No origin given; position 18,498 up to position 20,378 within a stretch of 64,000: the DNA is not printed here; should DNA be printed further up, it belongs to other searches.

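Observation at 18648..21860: RnfD/NqrB-like membrane domain fused to an FNR-type reductase, adjacent to two exported FMN-binding-domain proteins with flavinylation-type SGAT(S/T) motifs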

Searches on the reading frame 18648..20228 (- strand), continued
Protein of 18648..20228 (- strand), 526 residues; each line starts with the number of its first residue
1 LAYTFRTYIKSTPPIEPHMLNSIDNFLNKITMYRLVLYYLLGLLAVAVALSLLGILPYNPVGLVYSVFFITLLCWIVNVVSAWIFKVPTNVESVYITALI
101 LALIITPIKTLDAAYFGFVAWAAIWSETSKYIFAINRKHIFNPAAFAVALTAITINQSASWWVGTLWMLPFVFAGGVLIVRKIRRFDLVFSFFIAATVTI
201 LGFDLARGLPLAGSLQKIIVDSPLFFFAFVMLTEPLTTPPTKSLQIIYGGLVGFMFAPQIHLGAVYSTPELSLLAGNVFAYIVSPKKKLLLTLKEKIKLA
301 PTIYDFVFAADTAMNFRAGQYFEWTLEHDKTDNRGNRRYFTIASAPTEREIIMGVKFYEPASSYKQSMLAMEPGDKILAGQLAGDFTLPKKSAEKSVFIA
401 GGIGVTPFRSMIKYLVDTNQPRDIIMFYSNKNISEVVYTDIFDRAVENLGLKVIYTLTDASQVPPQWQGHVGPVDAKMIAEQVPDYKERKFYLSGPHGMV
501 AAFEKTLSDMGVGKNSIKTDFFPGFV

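Call 21: find_encoding_contigs(protein=P0008, flank=10000, max_places=2)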
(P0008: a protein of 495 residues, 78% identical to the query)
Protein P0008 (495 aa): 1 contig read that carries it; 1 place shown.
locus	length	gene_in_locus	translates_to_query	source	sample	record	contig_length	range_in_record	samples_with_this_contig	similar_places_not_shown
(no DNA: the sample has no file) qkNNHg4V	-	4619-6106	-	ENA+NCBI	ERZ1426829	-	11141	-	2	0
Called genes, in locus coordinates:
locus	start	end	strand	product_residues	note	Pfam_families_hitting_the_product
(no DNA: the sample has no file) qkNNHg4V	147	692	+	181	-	-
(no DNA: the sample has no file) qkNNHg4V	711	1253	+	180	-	PF09990:DUF2231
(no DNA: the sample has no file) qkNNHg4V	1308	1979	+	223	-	PF00072:Response_reg, PF00486:Trans_reg_C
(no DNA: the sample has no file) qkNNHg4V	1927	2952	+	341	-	PF00512:HisKA, PF02518:HATPase_c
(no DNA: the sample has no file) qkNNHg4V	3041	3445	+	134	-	PF04205:FMN_bind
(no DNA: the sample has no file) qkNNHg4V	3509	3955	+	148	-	PF08239:SH3_3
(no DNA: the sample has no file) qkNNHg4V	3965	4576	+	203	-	PF04205:FMN_bind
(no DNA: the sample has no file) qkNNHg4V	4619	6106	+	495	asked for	PF03116:NQR2_RnfD_RnfE, PF00175:NAD_binding_1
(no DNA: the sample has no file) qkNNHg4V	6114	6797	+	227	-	PF14360:PAP2_C (weak)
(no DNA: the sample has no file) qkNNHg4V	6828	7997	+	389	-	PF09992:NAGPA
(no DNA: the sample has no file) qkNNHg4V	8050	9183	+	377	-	-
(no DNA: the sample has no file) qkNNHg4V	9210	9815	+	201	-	PF09335:VTT_dom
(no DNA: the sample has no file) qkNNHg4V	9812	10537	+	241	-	PF00535:Glycos_transf_2, PF10111:Glyco_tranf_2_2, PF13641:Glyco_tranf_2_3 (faint)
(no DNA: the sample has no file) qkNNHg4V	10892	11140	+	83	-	?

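Call 22: find_encoding_contigs(protein=P0004, flank=10000, max_places=2)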
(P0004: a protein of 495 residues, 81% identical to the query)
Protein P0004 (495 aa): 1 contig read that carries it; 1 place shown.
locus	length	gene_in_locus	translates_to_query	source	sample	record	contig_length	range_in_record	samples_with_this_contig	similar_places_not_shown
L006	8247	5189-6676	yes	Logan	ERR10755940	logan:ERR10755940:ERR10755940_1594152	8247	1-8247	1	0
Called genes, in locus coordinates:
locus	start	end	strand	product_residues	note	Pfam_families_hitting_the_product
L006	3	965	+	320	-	?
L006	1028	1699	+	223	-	PF00072:Response_reg, PF00486:Trans_reg_C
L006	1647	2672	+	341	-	PF00512:HisKA, PF02518:HATPase_c, PF14501:HATPase_c_5 (faint)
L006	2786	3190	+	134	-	PF04205:FMN_bind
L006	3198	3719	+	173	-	PF08239:SH3_3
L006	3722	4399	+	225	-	PF04205:FMN_bind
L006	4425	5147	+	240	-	PF02424:ApbE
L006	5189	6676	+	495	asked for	PF03116:NQR2_RnfD_RnfE, PF00175:NAD_binding_1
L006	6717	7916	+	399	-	PF09992:NAGPA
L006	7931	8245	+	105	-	?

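Call 23: list_cluster_members(proteins=[P0003, P0008, P0016, P0026, P0037, P0055, P0062, P0118])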
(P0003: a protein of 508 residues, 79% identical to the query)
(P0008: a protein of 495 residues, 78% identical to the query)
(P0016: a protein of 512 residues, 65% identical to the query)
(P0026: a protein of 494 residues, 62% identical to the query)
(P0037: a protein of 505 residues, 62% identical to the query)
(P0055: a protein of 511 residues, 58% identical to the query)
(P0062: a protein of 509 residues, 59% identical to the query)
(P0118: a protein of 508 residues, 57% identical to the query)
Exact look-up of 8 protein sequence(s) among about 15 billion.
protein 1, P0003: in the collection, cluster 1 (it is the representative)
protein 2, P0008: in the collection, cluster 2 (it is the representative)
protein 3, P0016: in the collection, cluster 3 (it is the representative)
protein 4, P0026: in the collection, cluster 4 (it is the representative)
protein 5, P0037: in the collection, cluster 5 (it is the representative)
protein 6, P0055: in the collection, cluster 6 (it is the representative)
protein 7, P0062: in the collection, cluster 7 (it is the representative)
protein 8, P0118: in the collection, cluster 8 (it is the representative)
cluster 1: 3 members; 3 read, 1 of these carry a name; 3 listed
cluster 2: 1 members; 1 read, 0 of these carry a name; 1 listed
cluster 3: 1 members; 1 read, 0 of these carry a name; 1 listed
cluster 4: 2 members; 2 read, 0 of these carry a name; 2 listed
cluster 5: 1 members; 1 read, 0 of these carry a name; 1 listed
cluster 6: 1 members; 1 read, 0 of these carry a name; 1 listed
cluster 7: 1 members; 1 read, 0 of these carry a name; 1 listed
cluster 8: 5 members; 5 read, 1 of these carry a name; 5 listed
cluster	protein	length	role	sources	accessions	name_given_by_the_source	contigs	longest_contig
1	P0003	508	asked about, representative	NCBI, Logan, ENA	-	-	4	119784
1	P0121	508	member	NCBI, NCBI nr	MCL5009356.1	MAG: oxidoreductase [Patescibacteria group bacterium] | oxidoreductase [Patescibacteria group bacterium]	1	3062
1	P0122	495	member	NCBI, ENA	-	-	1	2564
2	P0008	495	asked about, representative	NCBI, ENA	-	-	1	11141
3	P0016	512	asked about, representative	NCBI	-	-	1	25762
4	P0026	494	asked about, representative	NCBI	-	-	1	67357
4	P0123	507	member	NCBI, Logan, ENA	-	-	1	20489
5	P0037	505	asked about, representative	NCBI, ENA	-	-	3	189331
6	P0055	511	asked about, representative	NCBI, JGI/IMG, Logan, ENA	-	-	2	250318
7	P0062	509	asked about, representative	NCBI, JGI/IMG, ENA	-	-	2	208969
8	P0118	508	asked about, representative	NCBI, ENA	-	-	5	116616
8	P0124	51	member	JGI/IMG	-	hypothetical protein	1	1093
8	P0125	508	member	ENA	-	-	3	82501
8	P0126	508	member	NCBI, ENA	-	-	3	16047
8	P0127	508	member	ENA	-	-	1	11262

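Call 26: search_solved_structures(query=A1, max_evalue=0.01, show_alignments=0)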
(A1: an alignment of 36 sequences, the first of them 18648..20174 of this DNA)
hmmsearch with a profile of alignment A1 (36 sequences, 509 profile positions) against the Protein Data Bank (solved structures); distinct sequences matched with E-value up to 0.01: 127 (the best 60 are shown).
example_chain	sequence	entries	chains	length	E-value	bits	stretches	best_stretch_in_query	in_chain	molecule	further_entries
7qty_A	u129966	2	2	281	2.7e-17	65.8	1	347-507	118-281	Na(+)-translocating NADH-quinone reductase subunit F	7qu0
7qu3_A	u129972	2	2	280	2.1e-16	62.9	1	350-507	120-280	Na(+)-translocating NADH-quinone reductase subunit F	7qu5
2r6h_A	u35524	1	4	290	4e-16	61.9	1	350-504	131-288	NADH:ubiquinone oxidoreductase, Na translocating, F subunit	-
4u9u_A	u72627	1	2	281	4.1e-16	61.9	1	349-507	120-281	Na(+)-translocating NADH-quinone reductase subunit F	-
8ad4_A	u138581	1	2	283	4.2e-16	61.9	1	349-507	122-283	Na(+)-translocating NADH-quinone reductase subunit F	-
4uaj_A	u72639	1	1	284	4.2e-16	61.9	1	349-507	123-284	Na(+)-translocating NADH-quinone reductase subunit F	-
7xk3_F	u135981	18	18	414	4.2e-16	61.8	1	349-507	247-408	Na(+)-translocating NADH-quinone reductase subunit F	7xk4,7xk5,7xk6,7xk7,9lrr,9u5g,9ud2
8a1t_F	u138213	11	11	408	8e-16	60.9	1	349-507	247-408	Na(+)-translocating NADH-quinone reductase subunit F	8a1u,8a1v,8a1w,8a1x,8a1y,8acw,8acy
2eix_A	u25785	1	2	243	1e-15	60.6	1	270-496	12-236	NADH-cytochrome b5 reductase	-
8ad3_A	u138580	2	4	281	2.6e-15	59.3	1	349-503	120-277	Na(+)-translocating NADH-quinone reductase subunit F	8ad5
7rom_A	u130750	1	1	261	4.7e-14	55.1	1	328-499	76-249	NADH-cytochrome b5 reductase 1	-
3ozu_A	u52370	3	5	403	8.9e-14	54.2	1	277-505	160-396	Flavohemoprotein | Flavohemoglobin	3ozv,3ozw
1cqx_A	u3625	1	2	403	9.2e-14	54.1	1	277-505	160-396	FLAVOHEMOPROTEIN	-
6o0a_A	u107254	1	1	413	1.4e-13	53.5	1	274-505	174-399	Flavohemoglobin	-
1qfj_A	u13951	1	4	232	7.6e-13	51.1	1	282-487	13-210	PROTEIN (FLAVIN REDUCTASE)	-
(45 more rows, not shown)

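Call 35: predict_structure(alignment_id=A1)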
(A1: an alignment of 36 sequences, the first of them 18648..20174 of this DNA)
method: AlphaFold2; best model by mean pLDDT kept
length: 508 residues; sequences in the alignment: 36
mean_pLDDT: 86.2   pTM: 0.77
mean pLDDT of the five models: 86.2, 85.9, 85.5, 83.2, 82.7
residues with pLDDT >= 90: 219; 70-90: 259; 50-70: 26; < 50: 4
segments of 3 or more residues with pLDDT < 50: 505-508
pLDDT, mean of each block of 10 residues (from residue 1): 72 82 94 91 90 92 81 83 88 80 88 75 82 69 82 92 85 94 91 88 86 81 84 91 71 88 79 92 91 83 83 75 89 89 86 91 74 91 90 95 95 90 95 94 90 92 95 89 91 92 56
secondary structure, 60 per line:
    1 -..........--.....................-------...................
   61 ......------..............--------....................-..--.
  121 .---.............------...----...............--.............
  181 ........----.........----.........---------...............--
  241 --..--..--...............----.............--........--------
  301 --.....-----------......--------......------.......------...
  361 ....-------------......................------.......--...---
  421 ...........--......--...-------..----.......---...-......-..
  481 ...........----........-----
elements in order: H2-11 H14-34 H42-66 H73-86 H95-114 H125-137 H151-165 H168-188 H193-201 H206-214 H224-238 H251-265 E270-282 E285-292 E303-307 E319-324 E333-338 H345-351 E358-364 E378-383 H384-399 E406-412 H421-431 E434-439 H458-464 E472-477 H479-491 E499-503

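Call 39: find_encoding_contigs(protein=P0059, flank=8000, max_places=1)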
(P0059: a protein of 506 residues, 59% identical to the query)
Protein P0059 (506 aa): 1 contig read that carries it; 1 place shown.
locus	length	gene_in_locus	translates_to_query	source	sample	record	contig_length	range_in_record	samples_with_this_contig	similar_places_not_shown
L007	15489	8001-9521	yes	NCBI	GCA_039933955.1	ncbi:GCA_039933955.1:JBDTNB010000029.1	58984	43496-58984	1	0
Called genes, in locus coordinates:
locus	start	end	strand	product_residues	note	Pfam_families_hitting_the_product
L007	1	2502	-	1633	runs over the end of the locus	PF00873:ACR_tran, PF03176:MMPL, PF00873:ACR_tran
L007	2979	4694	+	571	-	PF03853:YjeF_N, PF01256:Carb_kinase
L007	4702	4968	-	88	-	-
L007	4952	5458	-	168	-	-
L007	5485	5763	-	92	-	-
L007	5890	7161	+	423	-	PF10604:Polyketide_cyc2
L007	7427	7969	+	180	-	PF04205:FMN_bind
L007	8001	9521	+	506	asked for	PF03116:NQR2_RnfD_RnfE, PF00175:NAD_binding_1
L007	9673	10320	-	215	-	PF01209:Ubie_methyltran, PF08241:Methyltransf_11, PF13649:Methyltransf_25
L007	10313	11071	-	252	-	PF03009:GDPD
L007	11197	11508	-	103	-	PF00355:Rieske, PF13806:Rieske_2, PF22543:Rieske_4 (weak)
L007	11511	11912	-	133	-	PF01592:NifU_N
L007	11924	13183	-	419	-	PF00266:Aminotran_5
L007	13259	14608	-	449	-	PF19295:SufBD_N (weak), PF01458:SUFBD_core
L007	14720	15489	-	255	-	PF01458:SUFBD_core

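Call 40: find_encoding_contigs(protein=P0055, flank=8000, max_places=1)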
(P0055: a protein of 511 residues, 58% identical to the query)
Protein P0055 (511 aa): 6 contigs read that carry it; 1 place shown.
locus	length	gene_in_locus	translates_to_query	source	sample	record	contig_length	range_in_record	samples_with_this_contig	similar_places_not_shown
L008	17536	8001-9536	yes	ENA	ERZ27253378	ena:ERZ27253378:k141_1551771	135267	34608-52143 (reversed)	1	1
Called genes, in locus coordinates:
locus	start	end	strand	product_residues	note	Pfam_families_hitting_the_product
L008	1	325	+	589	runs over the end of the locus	PF00932:LTD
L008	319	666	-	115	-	PF01451:LMWPc (weak)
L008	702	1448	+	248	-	PF00175:NAD_binding_1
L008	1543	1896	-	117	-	PF00072:Response_reg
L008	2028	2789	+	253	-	PF00483:NTP_transferase, PF01128:IspD, PF12804:NTP_transf_3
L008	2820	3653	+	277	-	PF00483:NTP_transferase (weak), PF12804:NTP_transf_3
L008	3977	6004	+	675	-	-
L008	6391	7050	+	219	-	PF04205:FMN_bind (weak)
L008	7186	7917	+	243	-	PF02424:ApbE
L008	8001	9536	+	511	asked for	PF00175:NAD_binding_1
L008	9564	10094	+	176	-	PF00588:SpoU_methylase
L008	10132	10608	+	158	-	PF02643:DUF192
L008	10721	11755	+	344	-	PF00044:Gp_dh_N, PF02800:Gp_dh_C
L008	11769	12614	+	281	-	-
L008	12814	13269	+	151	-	PF02502:LacAB_rpiB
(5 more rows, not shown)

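Call 41: find_encoding_contigs(protein=P0037, flank=8000, max_places=1)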
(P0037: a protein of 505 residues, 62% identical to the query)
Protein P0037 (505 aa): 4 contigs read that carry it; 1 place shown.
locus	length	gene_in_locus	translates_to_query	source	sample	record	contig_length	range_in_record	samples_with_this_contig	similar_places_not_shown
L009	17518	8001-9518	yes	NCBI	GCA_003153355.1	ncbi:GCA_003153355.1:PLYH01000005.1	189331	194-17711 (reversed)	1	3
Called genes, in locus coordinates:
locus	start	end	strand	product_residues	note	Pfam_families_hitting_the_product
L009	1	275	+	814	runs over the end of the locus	PF18911:PKD_4, PF00801:PKD, PF18911:PKD_4, PF00801:PKD, PF18911:PKD_4, PF00801:PKD, PF18911:PKD_4, PF00801:PKD, +2 more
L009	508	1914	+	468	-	-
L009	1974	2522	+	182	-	PF00578:AhpC-TSA, PF08534:Redoxin, PF00255:GSHPx (weak), PF00085:Thioredoxin (faint), PF13905:Thioredoxin_8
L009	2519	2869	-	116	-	PF01638:HxlR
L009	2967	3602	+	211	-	PF00881:Nitroreductase, PF14512:TM1586_NiRdase (faint)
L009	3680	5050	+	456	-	PF00395:SLH, PF03153:TFIIA (weak), PF00395:SLH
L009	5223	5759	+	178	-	PF07638:Sigma70_ECF (faint), PF04542:Sigma70_r2, PF08281:Sigma70_r4_2, PF04545:Sigma70_r4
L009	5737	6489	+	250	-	-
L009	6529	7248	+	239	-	-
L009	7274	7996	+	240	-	PF02424:ApbE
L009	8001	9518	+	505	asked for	PF03116:NQR2_RnfD_RnfE, PF00175:NAD_binding_1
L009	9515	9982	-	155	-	-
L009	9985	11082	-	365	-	PF01436:NHL (faint)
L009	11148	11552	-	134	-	PF08239:SH3_3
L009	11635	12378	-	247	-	PF01738:DLH, PF08840:BAAT_C (faint)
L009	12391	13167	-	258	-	PF12679:ABC2_membrane_2 (weak), PF12698:ABC2_membrane_3, PF01061:ABC2_membrane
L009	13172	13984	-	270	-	PF00005:ABC_tran, PF13401:AAA_22 (faint), PF13304:AAA_21 (weak)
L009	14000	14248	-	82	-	PF18893:DUF5652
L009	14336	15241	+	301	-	PF00924:MS_channel_2nd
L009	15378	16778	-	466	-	PF01566:Nramp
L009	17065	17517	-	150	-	PF12732:YtxH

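Call 44: find_related_loci(query=A1, collection=genome_contigs, flank=10000)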
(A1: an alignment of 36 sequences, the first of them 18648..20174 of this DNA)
Query A1 (508 aa) in genome_contigs; peptide patterns used: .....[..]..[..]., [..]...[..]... (x = any residue, [..] = any of these).
600 stretches matched a pattern (row limit reached: there are more); 594 encode a relative of the query (tblastn E <= 1e-3); the best 80 are kept; 80 distinct loci.
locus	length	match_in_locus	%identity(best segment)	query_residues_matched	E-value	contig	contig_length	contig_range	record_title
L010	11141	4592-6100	78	5-507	0e+0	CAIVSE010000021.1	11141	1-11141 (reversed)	Candidatus Doudnabacteria bacterium isolate MJ-time_bin-3275 genome assembly, contig: bin-3275:21/93, whole genome shotg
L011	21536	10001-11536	65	1-508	0e+0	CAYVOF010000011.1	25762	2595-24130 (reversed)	MAG TPA_asm: uncultured Candidatus Saccharibacteria bacterium isolate SRP192515_co2_194 genome assembly, contig: NODE_14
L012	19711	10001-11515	62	1-507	0e+0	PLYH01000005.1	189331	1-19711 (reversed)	MAG: Candidatus Peregrinibacteria bacterium isolate palsa_1335 73.20120700_P3D.295_contig_34567, whole genome shotgun se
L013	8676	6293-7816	59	1-507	0e+0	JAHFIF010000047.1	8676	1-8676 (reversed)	MAG: bacterium isolate nzgw356 NODE_6606_length_8677_cov_2.615007, whole genome shotgun sequence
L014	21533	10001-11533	60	1-508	0e+0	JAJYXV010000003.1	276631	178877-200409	MAG: bacterium isolate FK3.bin69 NODE_32_length_276631_cov_1.910421, whole genome shotgun sequence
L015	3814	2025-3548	59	1-507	0e+0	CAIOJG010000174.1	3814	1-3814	MAG: Candidatus Magasanikbacteria bacterium isolate AM_bin-3693 genome assembly, contig: bin-3693:174/190, whole genome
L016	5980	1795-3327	57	1-507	0e+0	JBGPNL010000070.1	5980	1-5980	MAG: Candidatus Paceibacteria bacterium isolate OBJ_0618_7090110_215 k141_1022434_length_5980_cov_10.0000, whole genome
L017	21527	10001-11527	59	1-507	0e+0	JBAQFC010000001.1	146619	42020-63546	MAG: Minisyncoccia bacterium isolate MFD12003_ilm_asm_bin59 k127_127655, whole genome shotgun sequence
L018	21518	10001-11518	57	1-507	0e+0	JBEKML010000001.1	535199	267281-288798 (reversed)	MAG: Minisyncoccia bacterium isolate SPRUCE 393 SPRUCE_393_1, whole genome shotgun sequence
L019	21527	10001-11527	59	1-508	0e+0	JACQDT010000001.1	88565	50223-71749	MAG: Candidatus Azambacteria bacterium isolate NC_groundwater_1002_Pr1_S-0.65um_50_11 Montesol18_Sp65_coassembly_scaffol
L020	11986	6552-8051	58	1-507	0e+0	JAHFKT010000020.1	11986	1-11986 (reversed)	MAG: Candidatus Yanofskybacteria bacterium isolate nzgw416 NODE_3740_length_11987_cov_3.668043, whole genome shotgun seq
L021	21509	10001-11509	58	5-508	0e+0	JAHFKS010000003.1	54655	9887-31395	MAG: Candidatus Microgenomates bacterium isolate nzgw415 NODE_466_length_54656_cov_3.909691, whole genome shotgun sequen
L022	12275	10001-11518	59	1-507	0e+0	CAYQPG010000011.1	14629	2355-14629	MAG TPA_asm: uncultured Candidatus Saccharibacteria bacterium isolate SRP271791_co2_70 genome assembly, contig: NODE_101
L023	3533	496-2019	56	1-507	0e+0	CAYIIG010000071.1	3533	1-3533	MAG TPA_asm: uncultured Candidatus Saccharibacteria bacterium isolate ERP119705_co20_252 genome assembly, contig: NODE_4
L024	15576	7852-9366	57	1-507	0e+0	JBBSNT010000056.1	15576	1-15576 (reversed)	MAG: Aggregatilineales bacterium isolate LS6_sbin.11 LS6_sbin.11_K_1223779_L_15576_cov_9.0000, whole genome shotgun sequ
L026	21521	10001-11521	57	1-507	0e+0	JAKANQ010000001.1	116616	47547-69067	MAG: bacterium isolate WY5.bin81 NODE_240_length_116616_cov_6.377538, whole genome shotgun sequence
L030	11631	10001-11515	57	1-507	0e+0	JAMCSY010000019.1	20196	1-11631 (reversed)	MAG: Patescibacteria group bacterium isolate FK_Sedi_A_Bin.193 NODE_6037_length_20196_cov_13.1712, whole genome shotgun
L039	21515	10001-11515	58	1-507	0e+0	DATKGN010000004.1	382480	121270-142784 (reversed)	MAG TPA_asm: Patescibacteria group bacterium isolate SMAG_U14552 k141_31954, whole genome shotgun sequence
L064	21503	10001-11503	59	5-508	0e+0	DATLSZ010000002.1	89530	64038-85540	MAG TPA_asm: Candidatus Acidiferrales bacterium isolate SMAG_U13943 k141_94805, whole genome shotgun sequence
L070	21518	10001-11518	54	1-507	0e+0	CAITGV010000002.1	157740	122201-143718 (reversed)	uncultured bacterium isolate Umea1p3_bin-723 genome assembly, contig: bin-723:2/5, whole genome shotgun sequence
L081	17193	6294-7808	55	1-507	0e+0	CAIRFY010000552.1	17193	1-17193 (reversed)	MAG: uncultured Oscillochloris sp. isolate LJ-3-4m_bin-0978 genome assembly, contig: bin-0978:552/696, whole genome shot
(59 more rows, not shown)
